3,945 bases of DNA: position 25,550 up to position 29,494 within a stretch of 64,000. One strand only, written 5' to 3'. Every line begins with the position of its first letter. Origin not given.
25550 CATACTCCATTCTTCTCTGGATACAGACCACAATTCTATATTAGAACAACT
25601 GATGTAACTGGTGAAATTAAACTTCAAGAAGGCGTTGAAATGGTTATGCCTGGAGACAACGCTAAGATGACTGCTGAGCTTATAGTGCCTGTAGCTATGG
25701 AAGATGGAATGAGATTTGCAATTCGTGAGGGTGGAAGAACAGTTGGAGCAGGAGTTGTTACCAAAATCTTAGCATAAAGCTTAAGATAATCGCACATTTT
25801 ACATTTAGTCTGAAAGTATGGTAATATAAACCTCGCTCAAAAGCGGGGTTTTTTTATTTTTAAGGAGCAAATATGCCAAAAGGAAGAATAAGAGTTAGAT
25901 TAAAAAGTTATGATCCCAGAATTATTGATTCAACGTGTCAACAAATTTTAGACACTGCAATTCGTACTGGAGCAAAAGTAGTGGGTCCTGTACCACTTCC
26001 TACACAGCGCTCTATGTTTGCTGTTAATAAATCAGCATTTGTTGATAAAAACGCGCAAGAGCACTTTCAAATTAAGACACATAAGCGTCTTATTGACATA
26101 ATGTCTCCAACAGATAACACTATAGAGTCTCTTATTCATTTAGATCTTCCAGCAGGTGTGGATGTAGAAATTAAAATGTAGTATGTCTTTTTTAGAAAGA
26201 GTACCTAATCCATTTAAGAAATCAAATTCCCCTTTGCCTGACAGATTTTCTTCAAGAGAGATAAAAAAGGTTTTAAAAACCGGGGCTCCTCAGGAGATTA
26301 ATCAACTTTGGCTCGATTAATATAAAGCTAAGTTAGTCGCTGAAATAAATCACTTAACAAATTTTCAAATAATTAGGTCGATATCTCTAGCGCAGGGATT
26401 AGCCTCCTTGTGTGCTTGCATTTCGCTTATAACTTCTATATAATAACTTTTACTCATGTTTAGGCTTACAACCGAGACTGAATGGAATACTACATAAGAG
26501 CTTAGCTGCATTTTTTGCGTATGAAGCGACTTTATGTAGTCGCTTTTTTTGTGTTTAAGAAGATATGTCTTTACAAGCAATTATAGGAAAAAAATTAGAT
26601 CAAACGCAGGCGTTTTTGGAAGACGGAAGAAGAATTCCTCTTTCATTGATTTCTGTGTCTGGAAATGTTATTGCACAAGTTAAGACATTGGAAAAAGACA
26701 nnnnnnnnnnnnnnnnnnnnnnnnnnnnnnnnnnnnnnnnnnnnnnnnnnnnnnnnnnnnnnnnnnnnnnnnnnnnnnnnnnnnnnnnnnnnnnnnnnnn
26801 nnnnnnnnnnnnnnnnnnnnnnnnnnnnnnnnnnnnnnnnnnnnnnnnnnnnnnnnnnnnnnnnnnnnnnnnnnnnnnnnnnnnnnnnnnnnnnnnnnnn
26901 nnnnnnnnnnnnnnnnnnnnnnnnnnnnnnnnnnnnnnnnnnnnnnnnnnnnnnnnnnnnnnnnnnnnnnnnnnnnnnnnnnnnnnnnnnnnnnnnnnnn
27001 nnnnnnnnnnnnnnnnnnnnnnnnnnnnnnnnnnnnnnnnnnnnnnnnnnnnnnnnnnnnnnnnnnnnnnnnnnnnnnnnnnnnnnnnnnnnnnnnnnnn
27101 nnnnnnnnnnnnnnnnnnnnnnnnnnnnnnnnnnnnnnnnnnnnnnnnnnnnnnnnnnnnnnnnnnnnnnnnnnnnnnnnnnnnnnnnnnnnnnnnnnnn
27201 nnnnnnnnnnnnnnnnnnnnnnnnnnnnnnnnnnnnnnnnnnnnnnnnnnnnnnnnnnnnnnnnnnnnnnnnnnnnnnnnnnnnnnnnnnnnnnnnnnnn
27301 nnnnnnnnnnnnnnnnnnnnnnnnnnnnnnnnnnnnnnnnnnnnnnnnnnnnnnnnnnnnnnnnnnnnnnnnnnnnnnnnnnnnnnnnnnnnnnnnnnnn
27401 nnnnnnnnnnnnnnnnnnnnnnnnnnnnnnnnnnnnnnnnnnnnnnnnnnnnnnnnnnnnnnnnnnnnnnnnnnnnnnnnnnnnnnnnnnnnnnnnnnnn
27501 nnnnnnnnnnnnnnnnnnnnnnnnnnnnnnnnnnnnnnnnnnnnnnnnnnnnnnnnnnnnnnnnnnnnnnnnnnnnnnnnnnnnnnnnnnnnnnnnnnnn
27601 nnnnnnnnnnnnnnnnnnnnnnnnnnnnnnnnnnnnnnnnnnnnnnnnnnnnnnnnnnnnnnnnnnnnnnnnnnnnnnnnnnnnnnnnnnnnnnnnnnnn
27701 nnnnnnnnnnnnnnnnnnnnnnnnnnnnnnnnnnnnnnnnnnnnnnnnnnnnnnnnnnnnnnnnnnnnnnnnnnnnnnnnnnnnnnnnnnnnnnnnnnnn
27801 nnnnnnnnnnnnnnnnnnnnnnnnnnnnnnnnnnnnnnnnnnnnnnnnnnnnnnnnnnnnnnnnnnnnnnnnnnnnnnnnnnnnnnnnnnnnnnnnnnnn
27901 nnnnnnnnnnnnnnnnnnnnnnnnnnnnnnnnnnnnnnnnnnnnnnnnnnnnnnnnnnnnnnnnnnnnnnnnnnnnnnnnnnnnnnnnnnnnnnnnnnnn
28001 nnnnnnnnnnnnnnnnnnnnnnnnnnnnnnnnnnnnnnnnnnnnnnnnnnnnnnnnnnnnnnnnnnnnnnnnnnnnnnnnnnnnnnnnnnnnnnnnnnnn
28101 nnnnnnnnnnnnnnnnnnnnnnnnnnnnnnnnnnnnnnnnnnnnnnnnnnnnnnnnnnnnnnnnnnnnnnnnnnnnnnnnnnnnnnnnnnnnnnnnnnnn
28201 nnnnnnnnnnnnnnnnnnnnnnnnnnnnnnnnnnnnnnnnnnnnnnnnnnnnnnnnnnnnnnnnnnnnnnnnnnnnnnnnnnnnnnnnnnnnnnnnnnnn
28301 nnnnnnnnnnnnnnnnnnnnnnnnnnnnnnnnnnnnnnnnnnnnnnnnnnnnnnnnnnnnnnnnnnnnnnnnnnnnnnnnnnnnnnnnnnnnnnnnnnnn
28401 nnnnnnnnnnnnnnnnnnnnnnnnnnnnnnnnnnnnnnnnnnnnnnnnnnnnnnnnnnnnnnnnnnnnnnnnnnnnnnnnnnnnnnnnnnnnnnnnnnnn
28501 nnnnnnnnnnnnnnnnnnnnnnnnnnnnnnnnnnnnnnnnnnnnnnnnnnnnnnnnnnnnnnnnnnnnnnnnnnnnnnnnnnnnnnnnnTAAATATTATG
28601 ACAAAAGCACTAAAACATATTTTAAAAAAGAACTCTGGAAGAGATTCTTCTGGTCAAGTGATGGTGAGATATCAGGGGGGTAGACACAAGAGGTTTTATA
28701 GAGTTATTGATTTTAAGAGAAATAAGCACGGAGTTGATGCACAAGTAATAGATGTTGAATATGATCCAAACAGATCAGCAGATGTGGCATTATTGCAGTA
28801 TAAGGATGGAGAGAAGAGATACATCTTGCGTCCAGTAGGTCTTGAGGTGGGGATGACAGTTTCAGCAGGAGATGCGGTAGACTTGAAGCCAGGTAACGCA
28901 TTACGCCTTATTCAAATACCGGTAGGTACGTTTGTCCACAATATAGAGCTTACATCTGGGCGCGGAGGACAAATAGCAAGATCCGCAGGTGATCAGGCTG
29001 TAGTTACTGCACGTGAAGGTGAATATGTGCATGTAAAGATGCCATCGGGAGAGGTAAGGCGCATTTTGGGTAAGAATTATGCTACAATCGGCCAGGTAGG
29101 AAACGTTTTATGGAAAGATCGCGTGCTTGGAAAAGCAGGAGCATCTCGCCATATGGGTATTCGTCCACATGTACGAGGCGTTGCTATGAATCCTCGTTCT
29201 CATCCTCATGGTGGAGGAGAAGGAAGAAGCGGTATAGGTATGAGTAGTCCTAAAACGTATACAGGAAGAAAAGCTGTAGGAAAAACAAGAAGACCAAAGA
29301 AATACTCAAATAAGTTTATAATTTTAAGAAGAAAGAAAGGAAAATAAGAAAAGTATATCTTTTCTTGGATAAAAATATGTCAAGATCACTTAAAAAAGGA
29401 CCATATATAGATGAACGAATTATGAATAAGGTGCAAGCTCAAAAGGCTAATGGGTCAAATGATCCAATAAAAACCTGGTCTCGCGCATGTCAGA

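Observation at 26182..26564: rpsJ separated from rplC by a 380-nt spacer with a consensus promoter and a leader terminator abutting rplC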

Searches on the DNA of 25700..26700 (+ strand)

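Call 7: search_rna_families(source=window, start=25700, end=26700, threshold=evalue, max_evalue=10, show_alignments=3)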
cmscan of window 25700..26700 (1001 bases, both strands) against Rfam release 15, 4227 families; matches with E-value up to 10: 20.
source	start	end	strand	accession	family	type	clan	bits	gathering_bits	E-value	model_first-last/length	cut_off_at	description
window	25825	25893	+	RF02526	SSRC34_1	Gene; sRNA;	-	28.2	64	0.12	1-128/128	no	Streptococcus sRNA SSRC34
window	26513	26628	-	RF02059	STnc50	Gene; sRNA;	-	28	55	0.023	1-84/84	no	Salmonella enterica sRNA STnc40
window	25807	25918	+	RF02194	HPnc0260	Gene; antisense;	-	27.1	59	2.4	1-156/156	no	Bacterial antisense RNA HPnc0260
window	25782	25857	+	RF01859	Phe_leader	Cis-reg; leader;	-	24.8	55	0.13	1-125/125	no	Phenylalanine leader peptide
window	25763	25858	+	RF00515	PyrR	Cis-reg;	-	24.1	54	0.82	1-115/115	no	PyrR binding site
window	25792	25860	+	RF02371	PyrG_leader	Cis-reg; leader;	-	22.1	65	3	1-78/78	no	PyrG leader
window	25738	25856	+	RF00513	Trp_leader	Cis-reg; leader;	-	20.3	41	0.25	1-100/100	no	Tryptophan operon leader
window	25823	25851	+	RF01393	isrJ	Gene; sRNA;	-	19.6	37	0.65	46-74/75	no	isrJ Hfq binding RNA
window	25827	25926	-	RF01393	isrJ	Gene; sRNA;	-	19.5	37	0.66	1-75/75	no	isrJ Hfq binding RNA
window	25795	25861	+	RF01770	rimP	Cis-reg; leader;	-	19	47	2.8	1-102/102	no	Gammaprotebacteria rimP leader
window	25776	25856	+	RF02891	AgrB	Gene; antisense;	-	17.9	40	3.7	1-84/84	no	ArsR-gov region gene B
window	26162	26259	-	RF01199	snR58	Gene; snRNA; snoRNA; CD-box;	CL00077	17.9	70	5.5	1-97/97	no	Small nucleolar RNA snR58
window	25825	25853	+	RF02701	PsrR1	Gene; sRNA;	-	16.9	42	2.8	48-79/79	no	Photosynthesis regulatory RNA1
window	25799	25855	+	RF00512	Leu_leader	Cis-reg; leader;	-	16.8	50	1.5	1-148/148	no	Leucine operon leader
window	25823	25924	-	RF00513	Trp_leader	Cis-reg; leader;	-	16.6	41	2.4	1-100/100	no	Tryptophan operon leader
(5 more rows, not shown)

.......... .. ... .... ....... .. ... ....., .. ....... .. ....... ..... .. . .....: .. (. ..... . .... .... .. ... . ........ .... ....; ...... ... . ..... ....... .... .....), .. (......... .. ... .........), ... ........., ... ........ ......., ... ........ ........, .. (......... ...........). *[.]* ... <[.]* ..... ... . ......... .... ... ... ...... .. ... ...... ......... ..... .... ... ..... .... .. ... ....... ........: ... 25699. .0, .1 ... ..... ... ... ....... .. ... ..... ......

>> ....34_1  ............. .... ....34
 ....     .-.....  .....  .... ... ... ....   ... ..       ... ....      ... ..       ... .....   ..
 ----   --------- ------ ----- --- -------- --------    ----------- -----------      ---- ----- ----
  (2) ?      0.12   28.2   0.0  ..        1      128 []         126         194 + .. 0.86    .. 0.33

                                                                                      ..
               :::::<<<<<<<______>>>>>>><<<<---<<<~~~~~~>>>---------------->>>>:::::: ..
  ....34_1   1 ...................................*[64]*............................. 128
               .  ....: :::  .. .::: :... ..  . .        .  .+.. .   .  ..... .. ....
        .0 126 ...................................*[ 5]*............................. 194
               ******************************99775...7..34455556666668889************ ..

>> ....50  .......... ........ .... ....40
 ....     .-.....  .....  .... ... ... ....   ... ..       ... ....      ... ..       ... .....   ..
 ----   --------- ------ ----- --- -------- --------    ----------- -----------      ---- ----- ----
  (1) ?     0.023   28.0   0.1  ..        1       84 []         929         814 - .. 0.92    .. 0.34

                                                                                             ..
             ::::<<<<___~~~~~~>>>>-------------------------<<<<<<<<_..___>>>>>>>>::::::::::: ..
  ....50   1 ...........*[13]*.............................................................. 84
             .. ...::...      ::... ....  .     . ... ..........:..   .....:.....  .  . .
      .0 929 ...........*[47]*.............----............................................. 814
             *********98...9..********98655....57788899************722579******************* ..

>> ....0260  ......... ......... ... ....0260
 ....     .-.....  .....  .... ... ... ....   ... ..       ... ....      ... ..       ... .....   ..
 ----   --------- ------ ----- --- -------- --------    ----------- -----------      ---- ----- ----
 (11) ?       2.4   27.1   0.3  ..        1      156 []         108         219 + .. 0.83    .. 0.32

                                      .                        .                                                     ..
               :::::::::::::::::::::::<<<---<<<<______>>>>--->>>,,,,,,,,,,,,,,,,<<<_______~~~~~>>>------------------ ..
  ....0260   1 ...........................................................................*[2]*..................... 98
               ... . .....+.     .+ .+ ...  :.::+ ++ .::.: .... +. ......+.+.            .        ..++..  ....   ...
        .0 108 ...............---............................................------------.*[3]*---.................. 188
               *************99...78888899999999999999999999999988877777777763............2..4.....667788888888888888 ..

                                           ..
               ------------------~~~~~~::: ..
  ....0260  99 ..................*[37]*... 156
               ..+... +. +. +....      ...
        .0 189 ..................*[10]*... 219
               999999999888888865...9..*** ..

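Call 68: build_rna_model(alignment_id=A3, structure=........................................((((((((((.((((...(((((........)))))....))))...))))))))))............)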
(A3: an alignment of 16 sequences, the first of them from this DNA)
Model R1 built from alignment A3 (16 sequences, 109 columns); structure: as given.
model positions 102; base pairs 19; branch points 0; effective number of sequences 1.5; information 0.59 bits per position. Calibrated on 0.2 Mb of random sequence (short: E-values are rough).
structure used (alignment columns):
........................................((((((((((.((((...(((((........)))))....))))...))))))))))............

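Call 69: search_with_rna_model(model_id=R1, sources=[window, L001, L002, L003, L013, L014, L017, L018, L019, L020, L021, L022, L023, L024, L025, L026, L027, L028, L029, L030, L031, L032, L033, L034, L035, L036, L038, L046, L072, L073, L075, L076, L077, L078, L079, L080, L081, L082, L083, L084, L085, L086, L087, L088], max_evalue=1)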
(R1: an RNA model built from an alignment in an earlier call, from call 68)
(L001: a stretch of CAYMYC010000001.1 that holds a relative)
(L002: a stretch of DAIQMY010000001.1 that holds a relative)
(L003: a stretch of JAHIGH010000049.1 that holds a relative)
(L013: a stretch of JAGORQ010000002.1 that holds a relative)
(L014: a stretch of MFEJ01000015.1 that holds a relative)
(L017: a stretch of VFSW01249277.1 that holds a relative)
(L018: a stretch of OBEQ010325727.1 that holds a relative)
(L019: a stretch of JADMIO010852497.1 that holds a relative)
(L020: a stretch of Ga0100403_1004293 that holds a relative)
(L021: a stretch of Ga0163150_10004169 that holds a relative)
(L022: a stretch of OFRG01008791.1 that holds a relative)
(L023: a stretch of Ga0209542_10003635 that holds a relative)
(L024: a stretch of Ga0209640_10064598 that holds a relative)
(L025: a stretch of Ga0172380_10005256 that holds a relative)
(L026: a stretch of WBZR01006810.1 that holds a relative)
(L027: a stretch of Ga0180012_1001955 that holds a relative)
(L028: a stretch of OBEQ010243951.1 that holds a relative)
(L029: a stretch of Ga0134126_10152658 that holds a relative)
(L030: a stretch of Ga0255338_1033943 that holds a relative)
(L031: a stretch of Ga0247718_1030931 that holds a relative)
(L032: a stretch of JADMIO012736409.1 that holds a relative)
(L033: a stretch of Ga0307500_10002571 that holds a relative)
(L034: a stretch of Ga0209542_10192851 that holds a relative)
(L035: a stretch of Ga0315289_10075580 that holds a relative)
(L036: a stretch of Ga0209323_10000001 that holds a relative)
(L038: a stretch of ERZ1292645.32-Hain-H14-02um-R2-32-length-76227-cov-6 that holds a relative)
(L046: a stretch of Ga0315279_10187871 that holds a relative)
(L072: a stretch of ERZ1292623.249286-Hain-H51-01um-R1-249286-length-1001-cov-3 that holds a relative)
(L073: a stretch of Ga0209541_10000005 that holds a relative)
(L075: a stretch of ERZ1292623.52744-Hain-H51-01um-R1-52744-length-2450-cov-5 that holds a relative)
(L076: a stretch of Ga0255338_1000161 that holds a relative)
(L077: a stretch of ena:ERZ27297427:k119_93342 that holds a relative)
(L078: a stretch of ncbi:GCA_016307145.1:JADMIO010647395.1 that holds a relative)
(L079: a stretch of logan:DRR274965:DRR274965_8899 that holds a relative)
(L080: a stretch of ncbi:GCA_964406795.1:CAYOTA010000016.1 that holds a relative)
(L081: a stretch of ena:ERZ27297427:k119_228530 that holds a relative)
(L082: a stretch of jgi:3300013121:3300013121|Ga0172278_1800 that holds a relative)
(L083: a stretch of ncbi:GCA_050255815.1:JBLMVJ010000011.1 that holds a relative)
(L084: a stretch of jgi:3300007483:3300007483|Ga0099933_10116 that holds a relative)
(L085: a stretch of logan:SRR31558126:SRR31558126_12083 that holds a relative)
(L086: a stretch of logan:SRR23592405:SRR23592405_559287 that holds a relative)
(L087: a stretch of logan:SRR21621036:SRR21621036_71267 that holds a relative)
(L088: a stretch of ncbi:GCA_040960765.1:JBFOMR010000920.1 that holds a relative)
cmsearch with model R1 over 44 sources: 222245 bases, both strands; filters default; matches with E-value up to 1: 23.
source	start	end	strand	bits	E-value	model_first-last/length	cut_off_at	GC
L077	1376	1477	+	116.2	1.8e-23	1-102/102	no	0.37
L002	2887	2988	+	115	3.3e-23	1-102/102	no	0.36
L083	1371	1473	+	114.6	4.1e-23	1-102/102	no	0.38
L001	2887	2987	+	113.9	6e-23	1-102/102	no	0.36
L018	962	1064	+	113.8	6.4e-23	1-102/102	no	0.37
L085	1378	1478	+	113.3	8.3e-23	1-102/102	no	0.39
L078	1380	1480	+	111.7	1.9e-22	1-102/102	no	0.38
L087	1382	1484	+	111.6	2e-22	1-102/102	no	0.4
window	26450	26550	+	111.6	2.1e-22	1-102/102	no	0.37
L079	1058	1161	+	110.2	4.3e-22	1-102/102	no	0.39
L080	1383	1486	+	109.9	5.1e-22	1-102/102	no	0.38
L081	1385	1487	+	108.1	1.3e-21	1-102/102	no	0.39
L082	1300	1405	+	107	2.4e-21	1-102/102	no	0.37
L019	1881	1981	+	106.9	2.5e-21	1-102/102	no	0.4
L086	691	791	+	102.9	2.1e-20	1-102/102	no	0.36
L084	99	199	+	100.2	8.6e-20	1-102/102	no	0.35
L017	1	56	+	50.9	2.3e-08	48-102/102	5'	0.45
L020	1869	1978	+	27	0.0077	1-102/102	no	0.35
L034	810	915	+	26.9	0.0079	1-102/102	no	0.4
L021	1878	1988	+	21.2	0.16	1-102/102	no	0.38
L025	1874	1981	+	20.4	0.25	1-102/102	no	0.34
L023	1915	1994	+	18.3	0.76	1-102/102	no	0.44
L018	890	998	-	18.2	0.81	1-102/102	no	0.33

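Call 70: search_with_rna_model(model_id=R1, sources=[window, L001, L002, L018, L019, L020, L021, L025, L034, L077, L078, L079, L080, L081, L082, L083, L084, L085, L086, L087], max_evalue=0.3, make_alignment=true)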
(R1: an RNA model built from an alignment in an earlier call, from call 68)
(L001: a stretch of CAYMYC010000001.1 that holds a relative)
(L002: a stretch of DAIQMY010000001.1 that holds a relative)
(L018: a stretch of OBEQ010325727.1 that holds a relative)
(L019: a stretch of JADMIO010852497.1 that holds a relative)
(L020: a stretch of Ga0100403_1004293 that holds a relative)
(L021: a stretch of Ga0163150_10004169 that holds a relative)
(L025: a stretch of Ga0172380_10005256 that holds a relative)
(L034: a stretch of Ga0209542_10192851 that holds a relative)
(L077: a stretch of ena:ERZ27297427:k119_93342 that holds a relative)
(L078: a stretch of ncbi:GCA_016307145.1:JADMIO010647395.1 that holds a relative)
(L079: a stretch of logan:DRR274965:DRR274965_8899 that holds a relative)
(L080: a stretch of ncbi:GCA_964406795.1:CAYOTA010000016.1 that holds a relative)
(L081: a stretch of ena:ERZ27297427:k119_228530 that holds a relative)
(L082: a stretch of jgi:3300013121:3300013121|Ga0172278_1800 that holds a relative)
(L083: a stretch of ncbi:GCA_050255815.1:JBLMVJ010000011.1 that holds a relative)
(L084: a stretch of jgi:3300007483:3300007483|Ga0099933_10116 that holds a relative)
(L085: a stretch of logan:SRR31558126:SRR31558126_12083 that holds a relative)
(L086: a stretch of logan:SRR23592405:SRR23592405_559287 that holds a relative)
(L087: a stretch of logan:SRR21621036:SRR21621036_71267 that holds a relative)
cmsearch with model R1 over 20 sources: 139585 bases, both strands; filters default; matches with E-value up to 0.3: 20.
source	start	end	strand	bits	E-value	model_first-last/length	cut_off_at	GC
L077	1376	1477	+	116.2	1.1e-23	1-102/102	no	0.37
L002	2887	2988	+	115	2e-23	1-102/102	no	0.36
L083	1371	1473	+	114.6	2.5e-23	1-102/102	no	0.38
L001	2887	2987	+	113.9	3.8e-23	1-102/102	no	0.36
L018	962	1064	+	113.8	4e-23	1-102/102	no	0.37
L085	1378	1478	+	113.3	5.2e-23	1-102/102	no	0.39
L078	1380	1480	+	111.7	1.2e-22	1-102/102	no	0.38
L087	1382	1484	+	111.6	1.3e-22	1-102/102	no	0.4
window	26450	26550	+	111.6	1.3e-22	1-102/102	no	0.37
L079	1058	1161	+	110.2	2.7e-22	1-102/102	no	0.39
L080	1383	1486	+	109.9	3.2e-22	1-102/102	no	0.38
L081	1385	1487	+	108.1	8.2e-22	1-102/102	no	0.39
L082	1300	1405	+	107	1.5e-21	1-102/102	no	0.37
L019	1881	1981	+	106.9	1.6e-21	1-102/102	no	0.4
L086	691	791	+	102.9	1.3e-20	1-102/102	no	0.36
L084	99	199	+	100.2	5.4e-20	1-102/102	no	0.35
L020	1869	1978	+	27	0.0048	1-102/102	no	0.35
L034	810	915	+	26.9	0.005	1-102/102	no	0.4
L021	1878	1988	+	21.2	0.1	1-102/102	no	0.38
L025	1874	1981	+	20.4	0.16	1-102/102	no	0.34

Alignment A4: 20 matches aligned to the model, 145 columns, each read 5' to 3' on its own strand. Consensus structure (alignment columns), stored with it:
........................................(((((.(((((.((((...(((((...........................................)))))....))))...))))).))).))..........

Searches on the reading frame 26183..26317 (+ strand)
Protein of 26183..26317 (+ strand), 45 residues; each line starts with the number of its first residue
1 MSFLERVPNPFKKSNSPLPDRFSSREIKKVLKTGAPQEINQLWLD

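Call 11: search_protein_families(library=pfam, proteins=[window:26183-26317:+], max_evalue=1)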
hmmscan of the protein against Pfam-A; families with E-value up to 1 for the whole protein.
window:26183-26317:+ (45 aa): 0 families

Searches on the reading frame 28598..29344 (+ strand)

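Call 76: search_protein_families(library=pfam, proteins=[window:28598-29344:+], max_evalue=0.001)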
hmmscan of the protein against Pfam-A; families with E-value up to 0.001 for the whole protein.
window:28598-29344:+ (249 aa): 2 families
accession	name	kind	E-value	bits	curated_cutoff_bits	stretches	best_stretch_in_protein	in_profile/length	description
PF03947.24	Ribosomal_L2_C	-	8.2e-48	162.1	33.7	1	97-220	1-123/126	Ribosomal Proteins L2, C-terminal domain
PF00181.30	Ribosomal_L2_N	-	2.8e-30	104.6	23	1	14-88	1-75/77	Ribosomal Proteins L2, RNA binding N-terminal domain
